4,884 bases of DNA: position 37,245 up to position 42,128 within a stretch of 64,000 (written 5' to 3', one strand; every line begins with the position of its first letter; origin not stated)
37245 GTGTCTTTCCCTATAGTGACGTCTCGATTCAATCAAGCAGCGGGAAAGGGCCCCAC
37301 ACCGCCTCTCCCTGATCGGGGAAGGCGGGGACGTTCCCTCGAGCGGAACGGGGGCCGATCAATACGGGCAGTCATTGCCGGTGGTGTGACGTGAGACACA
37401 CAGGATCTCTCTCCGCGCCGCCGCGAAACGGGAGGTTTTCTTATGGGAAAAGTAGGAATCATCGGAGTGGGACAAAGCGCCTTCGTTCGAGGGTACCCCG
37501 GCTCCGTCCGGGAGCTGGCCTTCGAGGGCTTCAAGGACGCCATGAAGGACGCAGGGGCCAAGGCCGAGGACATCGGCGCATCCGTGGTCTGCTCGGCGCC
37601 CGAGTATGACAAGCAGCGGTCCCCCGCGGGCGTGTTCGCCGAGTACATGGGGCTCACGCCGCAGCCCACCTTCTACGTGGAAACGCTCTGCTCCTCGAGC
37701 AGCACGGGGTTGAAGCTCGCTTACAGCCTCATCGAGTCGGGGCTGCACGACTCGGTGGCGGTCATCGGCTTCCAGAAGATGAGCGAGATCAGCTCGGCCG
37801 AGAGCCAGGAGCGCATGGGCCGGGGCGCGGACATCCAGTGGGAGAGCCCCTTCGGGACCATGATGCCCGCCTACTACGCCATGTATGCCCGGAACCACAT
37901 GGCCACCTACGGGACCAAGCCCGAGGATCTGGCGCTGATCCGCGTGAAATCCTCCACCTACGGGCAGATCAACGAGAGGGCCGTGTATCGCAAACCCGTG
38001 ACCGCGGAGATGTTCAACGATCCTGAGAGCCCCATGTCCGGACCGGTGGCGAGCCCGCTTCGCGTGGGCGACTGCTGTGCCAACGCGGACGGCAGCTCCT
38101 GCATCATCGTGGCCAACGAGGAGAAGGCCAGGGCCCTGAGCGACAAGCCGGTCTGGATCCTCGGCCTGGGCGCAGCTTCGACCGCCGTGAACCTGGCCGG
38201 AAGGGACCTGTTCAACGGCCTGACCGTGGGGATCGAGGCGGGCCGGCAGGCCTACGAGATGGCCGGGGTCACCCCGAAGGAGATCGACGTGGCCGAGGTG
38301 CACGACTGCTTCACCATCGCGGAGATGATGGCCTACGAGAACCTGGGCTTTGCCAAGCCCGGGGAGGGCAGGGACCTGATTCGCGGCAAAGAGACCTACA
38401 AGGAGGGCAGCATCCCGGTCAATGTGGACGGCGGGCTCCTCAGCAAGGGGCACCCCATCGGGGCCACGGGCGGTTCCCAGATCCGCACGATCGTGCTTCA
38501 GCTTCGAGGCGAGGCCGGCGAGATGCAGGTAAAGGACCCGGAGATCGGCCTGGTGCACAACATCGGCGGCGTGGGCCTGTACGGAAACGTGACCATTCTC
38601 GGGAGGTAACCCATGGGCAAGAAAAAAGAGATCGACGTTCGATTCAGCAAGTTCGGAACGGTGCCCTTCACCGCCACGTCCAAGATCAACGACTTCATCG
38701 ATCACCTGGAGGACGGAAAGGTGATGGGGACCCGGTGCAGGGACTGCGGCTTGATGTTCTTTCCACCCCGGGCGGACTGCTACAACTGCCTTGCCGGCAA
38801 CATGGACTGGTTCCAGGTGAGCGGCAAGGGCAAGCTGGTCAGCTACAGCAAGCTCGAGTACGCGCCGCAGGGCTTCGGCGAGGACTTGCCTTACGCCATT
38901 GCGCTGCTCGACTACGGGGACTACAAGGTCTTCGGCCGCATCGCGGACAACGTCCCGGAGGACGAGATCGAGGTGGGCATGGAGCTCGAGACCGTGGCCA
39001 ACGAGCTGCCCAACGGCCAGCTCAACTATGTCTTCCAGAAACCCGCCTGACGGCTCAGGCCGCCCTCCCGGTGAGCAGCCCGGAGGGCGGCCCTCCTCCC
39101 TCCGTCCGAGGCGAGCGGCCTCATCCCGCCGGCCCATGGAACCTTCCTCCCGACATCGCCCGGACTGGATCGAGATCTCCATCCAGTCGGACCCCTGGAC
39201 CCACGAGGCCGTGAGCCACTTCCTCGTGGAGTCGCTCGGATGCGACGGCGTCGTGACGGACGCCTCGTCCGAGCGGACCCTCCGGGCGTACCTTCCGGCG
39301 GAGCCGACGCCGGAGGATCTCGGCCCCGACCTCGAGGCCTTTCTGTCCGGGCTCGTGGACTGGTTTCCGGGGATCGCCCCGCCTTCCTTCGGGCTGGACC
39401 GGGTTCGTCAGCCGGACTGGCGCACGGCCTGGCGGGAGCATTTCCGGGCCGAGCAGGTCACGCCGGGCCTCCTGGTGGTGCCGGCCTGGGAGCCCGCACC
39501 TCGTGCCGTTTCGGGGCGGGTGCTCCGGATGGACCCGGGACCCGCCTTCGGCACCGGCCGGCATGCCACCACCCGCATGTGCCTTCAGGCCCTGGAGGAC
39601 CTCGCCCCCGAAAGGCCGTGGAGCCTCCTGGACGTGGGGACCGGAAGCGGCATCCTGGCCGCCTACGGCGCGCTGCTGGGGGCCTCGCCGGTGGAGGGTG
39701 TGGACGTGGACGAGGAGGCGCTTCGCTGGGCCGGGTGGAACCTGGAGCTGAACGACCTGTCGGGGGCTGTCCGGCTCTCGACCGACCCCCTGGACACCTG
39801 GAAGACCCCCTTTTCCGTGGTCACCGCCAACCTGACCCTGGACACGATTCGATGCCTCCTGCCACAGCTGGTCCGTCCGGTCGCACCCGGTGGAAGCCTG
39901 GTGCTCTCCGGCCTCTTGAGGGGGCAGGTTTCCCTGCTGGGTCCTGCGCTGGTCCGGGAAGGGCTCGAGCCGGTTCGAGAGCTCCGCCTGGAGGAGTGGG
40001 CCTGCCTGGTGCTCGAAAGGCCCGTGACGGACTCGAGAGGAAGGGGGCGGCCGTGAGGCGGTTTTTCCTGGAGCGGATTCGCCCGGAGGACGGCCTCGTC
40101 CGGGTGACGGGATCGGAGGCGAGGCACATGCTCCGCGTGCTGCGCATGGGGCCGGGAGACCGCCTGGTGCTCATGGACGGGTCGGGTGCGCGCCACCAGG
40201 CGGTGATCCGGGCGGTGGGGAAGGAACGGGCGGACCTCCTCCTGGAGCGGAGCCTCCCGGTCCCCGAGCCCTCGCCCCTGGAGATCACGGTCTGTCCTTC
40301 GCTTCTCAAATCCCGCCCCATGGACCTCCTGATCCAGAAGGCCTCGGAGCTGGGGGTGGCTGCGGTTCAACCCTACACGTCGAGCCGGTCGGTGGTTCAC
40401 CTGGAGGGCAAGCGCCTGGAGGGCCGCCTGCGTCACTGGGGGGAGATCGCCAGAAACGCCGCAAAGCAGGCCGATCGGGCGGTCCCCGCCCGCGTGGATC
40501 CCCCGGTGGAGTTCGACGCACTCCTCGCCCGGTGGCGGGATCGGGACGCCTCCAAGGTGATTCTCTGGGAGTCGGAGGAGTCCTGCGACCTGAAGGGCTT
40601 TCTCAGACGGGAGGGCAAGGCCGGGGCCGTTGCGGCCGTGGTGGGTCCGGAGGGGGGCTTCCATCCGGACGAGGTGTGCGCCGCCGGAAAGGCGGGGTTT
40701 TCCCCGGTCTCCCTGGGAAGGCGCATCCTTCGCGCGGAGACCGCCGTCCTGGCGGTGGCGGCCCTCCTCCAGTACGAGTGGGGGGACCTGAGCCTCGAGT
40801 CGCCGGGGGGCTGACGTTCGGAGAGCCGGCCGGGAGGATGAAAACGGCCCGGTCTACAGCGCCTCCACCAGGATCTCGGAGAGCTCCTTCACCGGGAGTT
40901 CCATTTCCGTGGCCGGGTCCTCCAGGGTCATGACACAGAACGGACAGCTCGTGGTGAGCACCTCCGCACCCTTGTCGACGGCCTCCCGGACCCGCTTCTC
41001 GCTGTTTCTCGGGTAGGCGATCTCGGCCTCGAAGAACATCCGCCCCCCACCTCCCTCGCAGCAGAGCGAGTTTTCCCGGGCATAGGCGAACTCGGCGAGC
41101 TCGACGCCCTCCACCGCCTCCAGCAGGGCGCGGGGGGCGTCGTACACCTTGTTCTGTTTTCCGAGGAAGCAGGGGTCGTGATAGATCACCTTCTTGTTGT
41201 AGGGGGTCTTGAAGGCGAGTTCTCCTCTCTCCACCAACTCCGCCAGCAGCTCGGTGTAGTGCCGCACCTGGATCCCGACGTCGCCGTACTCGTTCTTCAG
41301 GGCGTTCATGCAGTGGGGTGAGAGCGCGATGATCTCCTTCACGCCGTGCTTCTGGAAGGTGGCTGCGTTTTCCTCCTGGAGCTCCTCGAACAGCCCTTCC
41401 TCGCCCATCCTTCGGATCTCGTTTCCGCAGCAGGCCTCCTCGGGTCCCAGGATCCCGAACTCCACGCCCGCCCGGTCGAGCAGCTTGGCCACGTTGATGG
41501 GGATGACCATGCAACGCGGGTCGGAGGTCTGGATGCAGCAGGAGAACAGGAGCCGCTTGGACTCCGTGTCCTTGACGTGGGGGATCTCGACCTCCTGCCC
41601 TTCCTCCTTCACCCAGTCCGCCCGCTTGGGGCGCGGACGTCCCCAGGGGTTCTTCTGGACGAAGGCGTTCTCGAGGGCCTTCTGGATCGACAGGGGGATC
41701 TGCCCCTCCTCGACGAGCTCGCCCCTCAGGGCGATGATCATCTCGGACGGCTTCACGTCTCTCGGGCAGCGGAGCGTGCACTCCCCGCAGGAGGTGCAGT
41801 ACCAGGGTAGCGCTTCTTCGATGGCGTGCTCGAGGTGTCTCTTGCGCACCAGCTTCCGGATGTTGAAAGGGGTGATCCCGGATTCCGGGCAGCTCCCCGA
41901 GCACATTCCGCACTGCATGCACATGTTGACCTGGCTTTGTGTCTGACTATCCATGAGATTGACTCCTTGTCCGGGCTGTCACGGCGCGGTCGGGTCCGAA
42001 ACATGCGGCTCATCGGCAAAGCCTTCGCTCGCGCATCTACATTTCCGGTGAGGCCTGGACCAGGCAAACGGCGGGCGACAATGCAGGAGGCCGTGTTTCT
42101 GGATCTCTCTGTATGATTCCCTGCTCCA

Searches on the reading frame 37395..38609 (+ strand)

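Call 42: search_protein_families(library=pfam, proteins=[window:37395-38609:+], max_evalue=0.00001)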
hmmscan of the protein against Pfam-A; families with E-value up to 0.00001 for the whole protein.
window:37395-38609:+ (404 aa): 3 families
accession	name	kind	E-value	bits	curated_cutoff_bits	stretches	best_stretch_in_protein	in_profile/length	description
PF22691.2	Thiolase_C_1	-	1.9e-41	141.6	28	1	276-404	17-144/144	Thiolase C-terminal domain-like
PF02803.24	Thiolase_C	-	2.6e-11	43.7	27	1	280-379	25-106/123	Thiolase, C-terminal domain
PF00108.29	Thiolase_N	-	6.3e-09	36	26.4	1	38-200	23-195/260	Thiolase, N-terminal domain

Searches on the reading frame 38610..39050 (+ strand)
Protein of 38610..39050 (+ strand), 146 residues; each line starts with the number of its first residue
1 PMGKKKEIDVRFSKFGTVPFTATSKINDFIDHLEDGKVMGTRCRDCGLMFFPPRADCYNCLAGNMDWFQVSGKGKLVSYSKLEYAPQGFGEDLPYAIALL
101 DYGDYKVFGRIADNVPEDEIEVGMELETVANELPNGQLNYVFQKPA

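Call 42: search_protein_families(library=pfam, proteins=[window:38610-39050:+], max_evalue=0.00001)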
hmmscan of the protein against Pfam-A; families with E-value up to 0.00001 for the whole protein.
window:38610-39050:+ (146 aa): 2 families
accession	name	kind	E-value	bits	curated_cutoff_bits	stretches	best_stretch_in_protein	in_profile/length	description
PF12172.15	zf-ChsH2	-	1.7e-11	44.2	23.2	1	32-66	3-37/37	ChsH2, rubredoxin-like zinc ribbon domain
PF01796.24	OB_ChsH2_C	-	5.4e-11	42.7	27.1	1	67-129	1-63/65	ChsH2, C-terminal OB-fold domain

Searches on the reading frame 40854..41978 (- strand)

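Call 42: search_protein_families(library=pfam, proteins=[window:40854-41978:-], max_evalue=0.00001)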
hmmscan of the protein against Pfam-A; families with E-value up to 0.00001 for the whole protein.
window:40854-41978:- (374 aa): 6 families
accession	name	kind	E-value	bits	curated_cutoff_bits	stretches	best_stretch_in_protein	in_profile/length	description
PF02754.22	CCG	-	3.4e-24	85.2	20.6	2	264-352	1-84/85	Cysteine-rich domain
PF13187.11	Fer4_9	-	4.6e-10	39.8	27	1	19-74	1-50/52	4Fe-4S dicluster domain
PF13183.11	Fer4_8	-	5.9e-10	40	27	1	17-75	2-68/68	4Fe-4S dicluster domain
PF13237.11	Fer4_10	-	6.3e-07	29.7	25.5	1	18-72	7-53/53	4Fe-4S dicluster domain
PF12838.12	Fer4_7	-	1.7e-06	28.8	27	1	20-75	2-52/52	4Fe-4S dicluster domain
PF13534.11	Fer4_17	-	3.3e-06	28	22.2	1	20-75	2-60/61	4Fe-4S dicluster domain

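Call 67: search_protein_families(library=ncbifam, proteins=[window:40854-41978:-], max_evalue=1e-20)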
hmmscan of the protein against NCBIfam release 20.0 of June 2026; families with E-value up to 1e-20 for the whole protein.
window:40854-41978:- (374 aa): 3 families
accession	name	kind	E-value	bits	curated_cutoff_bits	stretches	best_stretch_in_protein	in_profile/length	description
NF004898.0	PRK06259.1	equivalog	3e-45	154.8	385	1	12-373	128-487/488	fumarate reductase (CoM/CoB) subunit TfrB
NF045670.1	quin_L_LdhH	equivalog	3.7e-28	98.2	800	1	133-370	460-705/706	L-lactate dehydrogenase (quinone) large subunit LdhH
TIGR03290.1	CoB_CoM_SS_C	equivalog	4.5e-24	85.1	160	1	17-134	1-116/144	CoB--CoM heterodisulfide reductase subunit C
